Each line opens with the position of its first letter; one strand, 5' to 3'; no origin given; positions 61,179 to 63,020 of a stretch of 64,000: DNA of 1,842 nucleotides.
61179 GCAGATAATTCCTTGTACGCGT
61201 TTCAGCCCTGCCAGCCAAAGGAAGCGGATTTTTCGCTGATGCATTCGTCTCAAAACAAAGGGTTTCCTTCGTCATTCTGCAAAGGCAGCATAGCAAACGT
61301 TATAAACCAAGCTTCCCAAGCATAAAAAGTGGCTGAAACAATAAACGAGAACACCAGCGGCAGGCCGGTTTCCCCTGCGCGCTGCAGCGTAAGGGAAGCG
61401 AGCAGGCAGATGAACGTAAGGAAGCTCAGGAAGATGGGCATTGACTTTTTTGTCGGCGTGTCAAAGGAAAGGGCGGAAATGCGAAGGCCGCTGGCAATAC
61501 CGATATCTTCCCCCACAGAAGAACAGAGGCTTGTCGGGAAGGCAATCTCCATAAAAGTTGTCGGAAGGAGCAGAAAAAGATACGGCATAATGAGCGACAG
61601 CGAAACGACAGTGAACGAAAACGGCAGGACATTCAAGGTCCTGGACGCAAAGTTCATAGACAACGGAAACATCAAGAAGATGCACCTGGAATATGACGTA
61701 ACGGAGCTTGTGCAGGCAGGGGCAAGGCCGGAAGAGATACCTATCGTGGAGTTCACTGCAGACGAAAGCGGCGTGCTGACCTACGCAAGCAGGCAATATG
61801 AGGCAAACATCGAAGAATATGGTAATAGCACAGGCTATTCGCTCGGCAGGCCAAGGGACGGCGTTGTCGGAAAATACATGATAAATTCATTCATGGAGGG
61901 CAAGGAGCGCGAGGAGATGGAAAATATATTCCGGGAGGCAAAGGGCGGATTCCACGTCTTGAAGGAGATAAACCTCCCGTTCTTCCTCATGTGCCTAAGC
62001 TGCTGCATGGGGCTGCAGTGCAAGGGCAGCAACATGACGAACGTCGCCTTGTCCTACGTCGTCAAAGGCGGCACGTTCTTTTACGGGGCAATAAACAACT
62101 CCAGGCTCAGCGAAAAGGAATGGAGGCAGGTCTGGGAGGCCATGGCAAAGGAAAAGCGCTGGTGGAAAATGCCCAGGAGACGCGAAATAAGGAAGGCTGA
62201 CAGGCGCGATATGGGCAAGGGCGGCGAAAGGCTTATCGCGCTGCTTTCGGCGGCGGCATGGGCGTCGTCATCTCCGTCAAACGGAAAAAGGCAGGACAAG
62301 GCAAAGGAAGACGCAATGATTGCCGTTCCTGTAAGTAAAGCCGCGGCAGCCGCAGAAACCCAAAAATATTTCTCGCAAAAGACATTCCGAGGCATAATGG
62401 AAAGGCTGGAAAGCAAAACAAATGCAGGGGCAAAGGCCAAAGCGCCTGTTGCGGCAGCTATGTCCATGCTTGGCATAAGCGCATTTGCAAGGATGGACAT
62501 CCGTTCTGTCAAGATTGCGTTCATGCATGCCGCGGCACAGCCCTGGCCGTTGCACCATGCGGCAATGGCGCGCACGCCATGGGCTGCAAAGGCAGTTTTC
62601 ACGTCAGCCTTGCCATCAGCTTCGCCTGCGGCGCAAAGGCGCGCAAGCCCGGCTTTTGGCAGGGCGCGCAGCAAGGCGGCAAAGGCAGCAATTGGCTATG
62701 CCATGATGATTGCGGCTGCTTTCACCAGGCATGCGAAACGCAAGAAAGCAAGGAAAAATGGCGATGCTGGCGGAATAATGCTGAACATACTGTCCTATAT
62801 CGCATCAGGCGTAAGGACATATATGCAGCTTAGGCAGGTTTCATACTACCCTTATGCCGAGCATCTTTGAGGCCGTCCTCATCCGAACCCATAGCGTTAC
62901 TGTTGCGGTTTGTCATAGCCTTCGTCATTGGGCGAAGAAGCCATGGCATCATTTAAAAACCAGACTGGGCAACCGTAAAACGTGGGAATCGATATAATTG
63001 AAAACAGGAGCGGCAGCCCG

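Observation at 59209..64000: tRNA-Ser-adjacent block: DGR-target paralog, LigD-like primase-polymerase and duplicated unknown proteins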

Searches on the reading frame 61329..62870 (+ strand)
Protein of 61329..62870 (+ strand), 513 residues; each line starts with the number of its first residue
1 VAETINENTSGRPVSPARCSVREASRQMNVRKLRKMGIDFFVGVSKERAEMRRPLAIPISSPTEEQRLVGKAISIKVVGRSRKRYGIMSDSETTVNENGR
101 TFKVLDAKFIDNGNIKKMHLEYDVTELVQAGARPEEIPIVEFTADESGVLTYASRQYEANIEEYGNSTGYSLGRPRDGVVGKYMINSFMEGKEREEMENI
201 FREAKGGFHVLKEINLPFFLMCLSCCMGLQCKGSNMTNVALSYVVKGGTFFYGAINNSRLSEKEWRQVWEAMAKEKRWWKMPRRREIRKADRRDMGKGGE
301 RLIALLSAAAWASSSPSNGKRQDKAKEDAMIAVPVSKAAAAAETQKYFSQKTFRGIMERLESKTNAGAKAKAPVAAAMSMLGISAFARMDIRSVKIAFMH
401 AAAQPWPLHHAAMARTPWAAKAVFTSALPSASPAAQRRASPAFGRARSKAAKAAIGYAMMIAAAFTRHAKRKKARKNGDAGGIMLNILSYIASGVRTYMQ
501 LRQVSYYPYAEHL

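Call 6: search_protein_families(library=pfam, proteins=[window:61329-62870:+], max_evalue=0.1)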
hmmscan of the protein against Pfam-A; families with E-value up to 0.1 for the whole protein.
window:61329-62870:+ (513 aa): 0 families

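Call 9: search_protein_families(library=ncbifam, proteins=[window:61329-62870:+], max_evalue=1)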
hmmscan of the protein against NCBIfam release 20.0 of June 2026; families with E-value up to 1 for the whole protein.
window:61329-62870:+ (513 aa): 0 families

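Call 28: find_homologous_proteins(query=window:61329-62870:+, max_evalue=0.001)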
Query window:61329-62870:+ (513 aa): 4 proteins with E <= 0.001 among 8000 candidates.
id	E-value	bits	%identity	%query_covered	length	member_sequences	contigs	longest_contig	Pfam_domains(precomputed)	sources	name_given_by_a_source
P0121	0.0e+0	1135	100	100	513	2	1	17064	-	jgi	jgi:hypothetical protein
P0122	3.8e-255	865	79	100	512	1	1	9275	-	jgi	jgi:hypothetical protein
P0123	1.7e-166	573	57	99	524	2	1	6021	-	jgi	jgi:hypothetical protein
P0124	1.6e-109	385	41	100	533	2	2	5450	-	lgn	-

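Call 50: find_encoding_contigs(protein=P0122, flank=10000, max_places=2)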
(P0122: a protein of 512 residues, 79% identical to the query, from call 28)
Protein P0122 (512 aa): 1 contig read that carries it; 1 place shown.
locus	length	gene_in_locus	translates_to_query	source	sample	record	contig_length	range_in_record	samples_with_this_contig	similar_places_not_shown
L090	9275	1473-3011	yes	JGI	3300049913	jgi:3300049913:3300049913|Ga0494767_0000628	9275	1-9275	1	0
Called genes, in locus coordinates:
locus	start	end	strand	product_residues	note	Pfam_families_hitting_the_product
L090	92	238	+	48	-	-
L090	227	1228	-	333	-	-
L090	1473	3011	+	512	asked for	-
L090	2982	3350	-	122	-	-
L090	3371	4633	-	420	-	PF00368:HMG-CoA_red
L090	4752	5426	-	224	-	-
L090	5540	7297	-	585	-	-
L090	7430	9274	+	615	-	?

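Call 51: find_encoding_contigs(protein=P0123, flank=10000, max_places=2)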
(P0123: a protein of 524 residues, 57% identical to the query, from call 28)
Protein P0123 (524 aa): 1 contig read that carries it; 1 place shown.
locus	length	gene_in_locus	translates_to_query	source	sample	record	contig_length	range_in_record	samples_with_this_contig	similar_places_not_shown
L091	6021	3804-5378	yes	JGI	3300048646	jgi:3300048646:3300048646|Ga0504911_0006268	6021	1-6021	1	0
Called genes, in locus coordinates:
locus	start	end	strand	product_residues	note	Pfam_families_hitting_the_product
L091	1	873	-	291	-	?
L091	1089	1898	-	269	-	-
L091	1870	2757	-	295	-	-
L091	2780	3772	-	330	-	-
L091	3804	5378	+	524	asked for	-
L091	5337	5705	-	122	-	-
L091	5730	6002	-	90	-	PF00368:HMG-CoA_red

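Call 80: search_protein_families(library=phrogs, proteins=[window:61329-62870:+], max_evalue=0.01)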
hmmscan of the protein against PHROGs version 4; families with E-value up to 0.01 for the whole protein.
window:61329-62870:+ (513 aa): 0 families

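Call 81: search_protein_families(library=pfam, proteins=[L091:2780-3772:-, L091:1089-1898:-, L090:227-1228:-], max_evalue=0.01)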
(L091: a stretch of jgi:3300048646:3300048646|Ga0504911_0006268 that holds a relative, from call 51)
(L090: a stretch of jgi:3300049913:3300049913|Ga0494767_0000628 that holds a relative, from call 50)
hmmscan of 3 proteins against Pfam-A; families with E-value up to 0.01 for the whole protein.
L091:2780-3772:- (330 aa): 0 families

L091:1089-1898:- (269 aa): 1 family
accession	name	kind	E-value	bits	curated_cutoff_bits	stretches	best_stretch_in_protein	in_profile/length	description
PF22540.1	RET_CRD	-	0.0075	17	26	0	53-106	40-95/103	RET, Cysteine Rich Domain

L090:227-1228:- (333 aa): 0 families
